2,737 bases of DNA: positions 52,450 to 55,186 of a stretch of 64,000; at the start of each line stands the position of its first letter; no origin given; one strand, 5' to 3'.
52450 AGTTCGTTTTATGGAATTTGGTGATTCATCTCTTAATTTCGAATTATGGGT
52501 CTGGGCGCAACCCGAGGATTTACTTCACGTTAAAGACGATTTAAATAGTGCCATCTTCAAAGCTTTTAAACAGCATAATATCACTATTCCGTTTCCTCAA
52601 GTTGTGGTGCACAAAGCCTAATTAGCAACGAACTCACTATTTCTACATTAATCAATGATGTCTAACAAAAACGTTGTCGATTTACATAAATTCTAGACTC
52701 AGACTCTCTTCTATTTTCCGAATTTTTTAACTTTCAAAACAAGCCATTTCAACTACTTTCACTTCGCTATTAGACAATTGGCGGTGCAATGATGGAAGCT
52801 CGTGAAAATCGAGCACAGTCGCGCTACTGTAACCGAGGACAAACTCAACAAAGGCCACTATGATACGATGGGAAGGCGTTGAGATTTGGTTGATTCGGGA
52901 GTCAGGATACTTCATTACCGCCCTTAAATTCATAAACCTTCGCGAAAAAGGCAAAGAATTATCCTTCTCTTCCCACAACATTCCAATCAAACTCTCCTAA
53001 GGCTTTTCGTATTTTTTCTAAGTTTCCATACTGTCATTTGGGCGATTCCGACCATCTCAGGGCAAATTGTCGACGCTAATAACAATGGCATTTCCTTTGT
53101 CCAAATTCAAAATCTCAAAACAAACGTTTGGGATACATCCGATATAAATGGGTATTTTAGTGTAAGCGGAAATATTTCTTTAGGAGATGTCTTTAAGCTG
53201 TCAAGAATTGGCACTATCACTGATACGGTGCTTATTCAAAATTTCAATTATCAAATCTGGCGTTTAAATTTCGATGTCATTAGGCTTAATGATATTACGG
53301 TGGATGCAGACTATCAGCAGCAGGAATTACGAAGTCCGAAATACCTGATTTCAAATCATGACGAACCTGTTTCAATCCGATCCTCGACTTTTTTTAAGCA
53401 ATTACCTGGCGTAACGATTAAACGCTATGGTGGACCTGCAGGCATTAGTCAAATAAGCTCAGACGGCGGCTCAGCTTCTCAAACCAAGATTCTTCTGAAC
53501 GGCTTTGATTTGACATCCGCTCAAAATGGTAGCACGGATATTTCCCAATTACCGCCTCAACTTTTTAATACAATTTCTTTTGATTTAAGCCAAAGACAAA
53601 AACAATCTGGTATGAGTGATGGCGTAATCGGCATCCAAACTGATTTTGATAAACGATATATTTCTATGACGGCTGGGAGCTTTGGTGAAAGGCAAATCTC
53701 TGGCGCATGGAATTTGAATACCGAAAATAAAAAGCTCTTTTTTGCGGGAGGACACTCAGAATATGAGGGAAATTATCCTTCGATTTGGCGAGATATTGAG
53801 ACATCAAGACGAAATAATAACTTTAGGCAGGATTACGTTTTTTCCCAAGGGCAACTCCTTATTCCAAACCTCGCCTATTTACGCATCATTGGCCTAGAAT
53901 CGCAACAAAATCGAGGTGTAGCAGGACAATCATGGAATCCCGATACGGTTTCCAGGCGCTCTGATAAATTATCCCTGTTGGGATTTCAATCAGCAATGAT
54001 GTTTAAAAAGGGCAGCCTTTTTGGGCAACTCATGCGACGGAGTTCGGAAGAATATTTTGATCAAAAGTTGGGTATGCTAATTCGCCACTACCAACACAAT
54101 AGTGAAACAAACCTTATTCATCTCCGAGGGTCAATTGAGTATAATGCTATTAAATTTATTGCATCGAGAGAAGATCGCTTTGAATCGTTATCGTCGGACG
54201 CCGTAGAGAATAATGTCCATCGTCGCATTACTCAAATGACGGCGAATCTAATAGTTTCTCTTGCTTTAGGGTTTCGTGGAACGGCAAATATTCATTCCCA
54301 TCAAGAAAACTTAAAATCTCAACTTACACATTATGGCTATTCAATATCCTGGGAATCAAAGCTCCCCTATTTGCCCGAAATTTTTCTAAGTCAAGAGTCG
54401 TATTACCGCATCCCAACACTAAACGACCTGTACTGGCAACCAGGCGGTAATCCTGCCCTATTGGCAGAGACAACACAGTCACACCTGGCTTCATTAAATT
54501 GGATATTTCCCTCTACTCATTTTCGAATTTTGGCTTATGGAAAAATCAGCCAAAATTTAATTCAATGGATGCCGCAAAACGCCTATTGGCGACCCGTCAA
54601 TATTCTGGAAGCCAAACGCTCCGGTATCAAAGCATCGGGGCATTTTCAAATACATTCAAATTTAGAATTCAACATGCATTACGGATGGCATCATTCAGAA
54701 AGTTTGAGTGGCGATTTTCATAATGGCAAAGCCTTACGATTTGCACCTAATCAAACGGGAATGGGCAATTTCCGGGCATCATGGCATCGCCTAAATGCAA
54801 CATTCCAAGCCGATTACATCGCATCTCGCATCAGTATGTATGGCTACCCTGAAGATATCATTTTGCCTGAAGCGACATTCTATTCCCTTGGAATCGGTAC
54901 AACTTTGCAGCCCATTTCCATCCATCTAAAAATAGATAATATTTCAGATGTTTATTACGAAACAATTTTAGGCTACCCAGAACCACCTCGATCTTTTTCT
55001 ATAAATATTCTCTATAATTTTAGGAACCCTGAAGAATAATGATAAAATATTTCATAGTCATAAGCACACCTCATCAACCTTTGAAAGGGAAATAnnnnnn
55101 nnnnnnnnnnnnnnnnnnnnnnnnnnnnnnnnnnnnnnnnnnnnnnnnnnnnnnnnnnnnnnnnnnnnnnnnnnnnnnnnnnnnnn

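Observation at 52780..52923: Cobalamin riboswitch-like element upstream of a TonB-dependent receptor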

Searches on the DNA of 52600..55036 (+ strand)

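Call 5: search_rna_families(source=window, start=52600, end=53300, threshold=evalue, max_evalue=1, show_alignments=3)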
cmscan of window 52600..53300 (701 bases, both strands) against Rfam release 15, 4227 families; matches with E-value up to 1: 1.
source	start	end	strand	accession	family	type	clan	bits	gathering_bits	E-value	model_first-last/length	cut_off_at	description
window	52794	52910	+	RF00174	Cobalamin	Cis-reg; riboswitch;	CL00101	73.4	31.5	3.7e-18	47-167/189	no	Cobalamin riboswitch aptamer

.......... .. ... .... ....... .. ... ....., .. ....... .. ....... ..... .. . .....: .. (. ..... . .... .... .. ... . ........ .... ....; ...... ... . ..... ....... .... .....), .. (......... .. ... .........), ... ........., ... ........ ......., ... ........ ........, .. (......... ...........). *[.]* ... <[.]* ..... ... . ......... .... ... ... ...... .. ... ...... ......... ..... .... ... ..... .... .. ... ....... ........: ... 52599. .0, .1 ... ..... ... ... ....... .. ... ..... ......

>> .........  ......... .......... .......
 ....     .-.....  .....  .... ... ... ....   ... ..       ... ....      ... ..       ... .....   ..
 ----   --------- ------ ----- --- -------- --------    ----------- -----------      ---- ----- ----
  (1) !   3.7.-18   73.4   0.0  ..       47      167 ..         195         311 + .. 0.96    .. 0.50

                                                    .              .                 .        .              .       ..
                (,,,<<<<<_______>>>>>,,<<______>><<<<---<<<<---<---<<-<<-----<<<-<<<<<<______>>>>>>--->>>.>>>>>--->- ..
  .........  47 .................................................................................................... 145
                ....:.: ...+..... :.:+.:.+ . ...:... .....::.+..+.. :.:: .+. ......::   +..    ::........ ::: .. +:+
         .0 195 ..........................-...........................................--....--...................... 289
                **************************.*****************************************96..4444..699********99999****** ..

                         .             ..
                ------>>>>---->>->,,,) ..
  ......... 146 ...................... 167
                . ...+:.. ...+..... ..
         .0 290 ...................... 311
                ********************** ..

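Call 20: search_rna_families(sources=[L001, L002], threshold=gathering, show_alignments=2)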
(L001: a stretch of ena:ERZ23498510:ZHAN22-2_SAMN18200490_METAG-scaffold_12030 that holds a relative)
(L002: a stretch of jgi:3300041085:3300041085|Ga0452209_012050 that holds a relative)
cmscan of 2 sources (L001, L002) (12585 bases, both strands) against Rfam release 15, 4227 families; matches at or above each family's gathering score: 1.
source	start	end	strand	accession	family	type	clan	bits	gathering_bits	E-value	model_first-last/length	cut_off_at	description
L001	1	155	+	RF00174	Cobalamin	Cis-reg; riboswitch;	CL00101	65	31.5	1.6e-14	23-189/189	5'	Cobalamin riboswitch aptamer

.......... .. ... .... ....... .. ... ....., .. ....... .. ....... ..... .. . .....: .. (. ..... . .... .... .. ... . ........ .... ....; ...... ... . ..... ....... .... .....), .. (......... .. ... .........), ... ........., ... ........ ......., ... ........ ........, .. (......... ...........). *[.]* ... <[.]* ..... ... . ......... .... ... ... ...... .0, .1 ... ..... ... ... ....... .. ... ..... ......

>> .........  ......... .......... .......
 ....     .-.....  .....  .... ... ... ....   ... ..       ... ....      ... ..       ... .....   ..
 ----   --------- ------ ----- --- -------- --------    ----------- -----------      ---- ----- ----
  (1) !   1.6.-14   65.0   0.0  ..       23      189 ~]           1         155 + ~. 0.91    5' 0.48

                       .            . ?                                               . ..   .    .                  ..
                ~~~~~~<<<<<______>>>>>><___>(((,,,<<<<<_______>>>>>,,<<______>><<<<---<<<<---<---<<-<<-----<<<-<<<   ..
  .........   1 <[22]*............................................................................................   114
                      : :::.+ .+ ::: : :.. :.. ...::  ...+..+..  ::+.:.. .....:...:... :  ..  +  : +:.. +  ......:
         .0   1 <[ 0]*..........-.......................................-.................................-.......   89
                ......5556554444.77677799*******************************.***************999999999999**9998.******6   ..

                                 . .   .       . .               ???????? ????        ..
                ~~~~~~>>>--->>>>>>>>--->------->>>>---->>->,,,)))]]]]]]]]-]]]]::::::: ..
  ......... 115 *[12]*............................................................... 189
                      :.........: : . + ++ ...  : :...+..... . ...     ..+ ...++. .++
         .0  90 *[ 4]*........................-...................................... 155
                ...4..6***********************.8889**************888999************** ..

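Call 26: search_rna_families(sources=[L083, L084, L085, L086, L087, L088, L089, L090, L091, L092, L093, L094, L095, L096, L097, L098, L099, L100, L101, L103], threshold=gathering)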
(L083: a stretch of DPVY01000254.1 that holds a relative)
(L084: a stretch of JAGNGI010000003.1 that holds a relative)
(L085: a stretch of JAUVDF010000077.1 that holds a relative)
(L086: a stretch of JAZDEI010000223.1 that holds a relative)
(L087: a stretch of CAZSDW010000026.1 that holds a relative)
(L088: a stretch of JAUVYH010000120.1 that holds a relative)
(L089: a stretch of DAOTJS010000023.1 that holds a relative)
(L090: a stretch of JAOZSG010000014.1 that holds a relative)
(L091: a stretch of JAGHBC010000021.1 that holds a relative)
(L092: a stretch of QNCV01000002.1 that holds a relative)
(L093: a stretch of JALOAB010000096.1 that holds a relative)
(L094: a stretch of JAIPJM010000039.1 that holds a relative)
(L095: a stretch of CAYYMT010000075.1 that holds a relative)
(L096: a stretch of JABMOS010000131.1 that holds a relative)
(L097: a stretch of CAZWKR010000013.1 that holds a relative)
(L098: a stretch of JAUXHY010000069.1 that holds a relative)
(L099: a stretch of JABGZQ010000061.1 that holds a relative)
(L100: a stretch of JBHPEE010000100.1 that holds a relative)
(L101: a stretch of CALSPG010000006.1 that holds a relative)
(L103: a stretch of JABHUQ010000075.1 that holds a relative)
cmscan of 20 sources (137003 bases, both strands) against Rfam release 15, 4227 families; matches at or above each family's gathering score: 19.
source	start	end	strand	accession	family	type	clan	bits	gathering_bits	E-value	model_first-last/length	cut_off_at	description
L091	2674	2866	+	RF00174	Cobalamin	Cis-reg; riboswitch;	CL00101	100.9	31.5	1e-23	1-189/189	no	Cobalamin riboswitch aptamer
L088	2764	2946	+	RF00174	Cobalamin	Cis-reg; riboswitch;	CL00101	94.2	31.5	8.3e-22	1-189/189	no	Cobalamin riboswitch aptamer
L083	78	270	+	RF00174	Cobalamin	Cis-reg; riboswitch;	CL00101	92.3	31.5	2.7e-21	1-189/189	no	Cobalamin riboswitch aptamer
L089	2787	2982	+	RF00174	Cobalamin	Cis-reg; riboswitch;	CL00101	91.1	31.5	6.3e-21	1-189/189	no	Cobalamin riboswitch aptamer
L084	2780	2964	+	RF00174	Cobalamin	Cis-reg; riboswitch;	CL00101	90.5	31.5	9.1e-21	1-189/189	no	Cobalamin riboswitch aptamer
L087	2744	2931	+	RF00174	Cobalamin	Cis-reg; riboswitch;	CL00101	86.6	31.5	1.2e-19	1-189/189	no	Cobalamin riboswitch aptamer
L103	2643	2820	+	RF00174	Cobalamin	Cis-reg; riboswitch;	CL00101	83.6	31.5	8.8e-19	1-189/189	no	Cobalamin riboswitch aptamer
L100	1024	1217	+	RF00174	Cobalamin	Cis-reg; riboswitch;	CL00101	82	31.5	2.6e-18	1-189/189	no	Cobalamin riboswitch aptamer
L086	1718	1906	+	RF00174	Cobalamin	Cis-reg; riboswitch;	CL00101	81.1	31.5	4.5e-18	1-189/189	no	Cobalamin riboswitch aptamer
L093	1535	1719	+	RF00174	Cobalamin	Cis-reg; riboswitch;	CL00101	80.7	31.5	6e-18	1-189/189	no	Cobalamin riboswitch aptamer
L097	469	646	+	RF00174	Cobalamin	Cis-reg; riboswitch;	CL00101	80.4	31.5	7.1e-18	1-189/189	no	Cobalamin riboswitch aptamer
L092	2728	2908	+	RF00174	Cobalamin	Cis-reg; riboswitch;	CL00101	79.5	31.5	1.3e-17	1-189/189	no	Cobalamin riboswitch aptamer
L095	1952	2129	+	RF00174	Cobalamin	Cis-reg; riboswitch;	CL00101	79.4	31.5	1.4e-17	1-189/189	no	Cobalamin riboswitch aptamer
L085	2663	2836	+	RF00174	Cobalamin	Cis-reg; riboswitch;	CL00101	76.9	31.5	7.1e-17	1-189/189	no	Cobalamin riboswitch aptamer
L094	2779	2941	+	RF00174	Cobalamin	Cis-reg; riboswitch;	CL00101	75.5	31.5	1.8e-16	1-189/189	no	Cobalamin riboswitch aptamer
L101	2786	2944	+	RF00174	Cobalamin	Cis-reg; riboswitch;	CL00101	72.6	31.5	1.2e-15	22-169/189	no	Cobalamin riboswitch aptamer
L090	2755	2941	+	RF00174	Cobalamin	Cis-reg; riboswitch;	CL00101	70.9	31.5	3.7e-15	1-189/189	no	Cobalamin riboswitch aptamer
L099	2605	2785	+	RF00174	Cobalamin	Cis-reg; riboswitch;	CL00101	68.8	31.5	1.5e-14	1-189/189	no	Cobalamin riboswitch aptamer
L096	2654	2841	+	RF00174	Cobalamin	Cis-reg; riboswitch;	CL00101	61.5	31.5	1.8e-12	1-189/189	no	Cobalamin riboswitch aptamer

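Call 27: search_rna_families(sources=[L003, L004, L006, L008, L009, L010, L011, L013, L014, L015, L016, L017, L018, L019, L021, L022, L023, L024, L025, L027], threshold=gathering)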
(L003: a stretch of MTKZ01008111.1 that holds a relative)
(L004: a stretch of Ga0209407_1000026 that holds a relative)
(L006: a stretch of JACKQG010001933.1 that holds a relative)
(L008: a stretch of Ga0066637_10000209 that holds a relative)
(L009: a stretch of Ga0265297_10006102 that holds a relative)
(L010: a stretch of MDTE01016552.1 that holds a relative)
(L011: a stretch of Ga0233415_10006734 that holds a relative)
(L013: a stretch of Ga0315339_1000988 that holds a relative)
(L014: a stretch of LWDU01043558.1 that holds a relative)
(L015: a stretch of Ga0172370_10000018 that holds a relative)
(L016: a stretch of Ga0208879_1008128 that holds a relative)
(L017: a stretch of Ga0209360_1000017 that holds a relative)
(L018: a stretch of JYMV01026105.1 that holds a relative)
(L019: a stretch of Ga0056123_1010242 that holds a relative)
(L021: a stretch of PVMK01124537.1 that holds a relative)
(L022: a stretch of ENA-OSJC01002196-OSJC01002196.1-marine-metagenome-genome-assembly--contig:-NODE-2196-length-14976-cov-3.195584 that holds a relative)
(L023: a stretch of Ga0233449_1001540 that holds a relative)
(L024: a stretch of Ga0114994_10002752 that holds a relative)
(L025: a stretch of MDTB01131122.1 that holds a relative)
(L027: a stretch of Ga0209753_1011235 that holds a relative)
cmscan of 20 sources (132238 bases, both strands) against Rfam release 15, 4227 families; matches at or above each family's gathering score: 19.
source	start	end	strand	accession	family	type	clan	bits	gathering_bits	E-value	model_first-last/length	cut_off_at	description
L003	826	1010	+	RF00174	Cobalamin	Cis-reg; riboswitch;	CL00101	89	31.5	2.4e-20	1-189/189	no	Cobalamin riboswitch aptamer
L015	2748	2931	+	RF00174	Cobalamin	Cis-reg; riboswitch;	CL00101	87.7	31.5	5.8e-20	1-189/189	no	Cobalamin riboswitch aptamer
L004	2787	2982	+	RF00174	Cobalamin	Cis-reg; riboswitch;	CL00101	87.2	31.5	7.7e-20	1-189/189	no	Cobalamin riboswitch aptamer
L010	2725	2916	+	RF00174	Cobalamin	Cis-reg; riboswitch;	CL00101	83.2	31.5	1.1e-18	1-189/189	no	Cobalamin riboswitch aptamer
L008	2722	2906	+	RF00174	Cobalamin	Cis-reg; riboswitch;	CL00101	83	31.5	1.3e-18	1-189/189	no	Cobalamin riboswitch aptamer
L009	2521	2705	+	RF00174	Cobalamin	Cis-reg; riboswitch;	CL00101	80.7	31.5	5.8e-18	1-189/189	no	Cobalamin riboswitch aptamer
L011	277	470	+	RF00174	Cobalamin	Cis-reg; riboswitch;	CL00101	77.1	31.5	6.2e-17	1-189/189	no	Cobalamin riboswitch aptamer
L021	2730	2914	+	RF00174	Cobalamin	Cis-reg; riboswitch;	CL00101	74.7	31.5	2.9e-16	1-189/189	no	Cobalamin riboswitch aptamer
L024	2713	2901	+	RF00174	Cobalamin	Cis-reg; riboswitch;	CL00101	73.4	31.5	7.2e-16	1-189/189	no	Cobalamin riboswitch aptamer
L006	2666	2841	+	RF00174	Cobalamin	Cis-reg; riboswitch;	CL00101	72.8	31.5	1.1e-15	1-189/189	no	Cobalamin riboswitch aptamer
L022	2719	2899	+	RF00174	Cobalamin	Cis-reg; riboswitch;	CL00101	72.1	31.5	1.7e-15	1-189/189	no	Cobalamin riboswitch aptamer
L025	2690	2820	+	RF00174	Cobalamin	Cis-reg; riboswitch;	CL00101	70.4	31.5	5e-15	45-169/189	no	Cobalamin riboswitch aptamer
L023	2322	2479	+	RF00174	Cobalamin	Cis-reg; riboswitch;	CL00101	68.9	31.5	1.3e-14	1-189/189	no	Cobalamin riboswitch aptamer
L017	2605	2785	+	RF00174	Cobalamin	Cis-reg; riboswitch;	CL00101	68.8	31.5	1.4e-14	1-189/189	no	Cobalamin riboswitch aptamer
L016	1046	1229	+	RF00174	Cobalamin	Cis-reg; riboswitch;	CL00101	68.2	31.5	2.1e-14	1-189/189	no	Cobalamin riboswitch aptamer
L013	2127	2297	+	RF00174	Cobalamin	Cis-reg; riboswitch;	CL00101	63.8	31.5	3.8e-13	1-189/189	no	Cobalamin riboswitch aptamer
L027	731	913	+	RF00174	Cobalamin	Cis-reg; riboswitch;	CL00101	61.3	31.5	2e-12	1-189/189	no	Cobalamin riboswitch aptamer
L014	1485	1655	+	RF00174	Cobalamin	Cis-reg; riboswitch;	CL00101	59.5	31.5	6.9e-12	1-189/189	no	Cobalamin riboswitch aptamer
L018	2696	2876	+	RF00174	Cobalamin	Cis-reg; riboswitch;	CL00101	52.7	31.5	5.8e-10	1-189/189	no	Cobalamin riboswitch aptamer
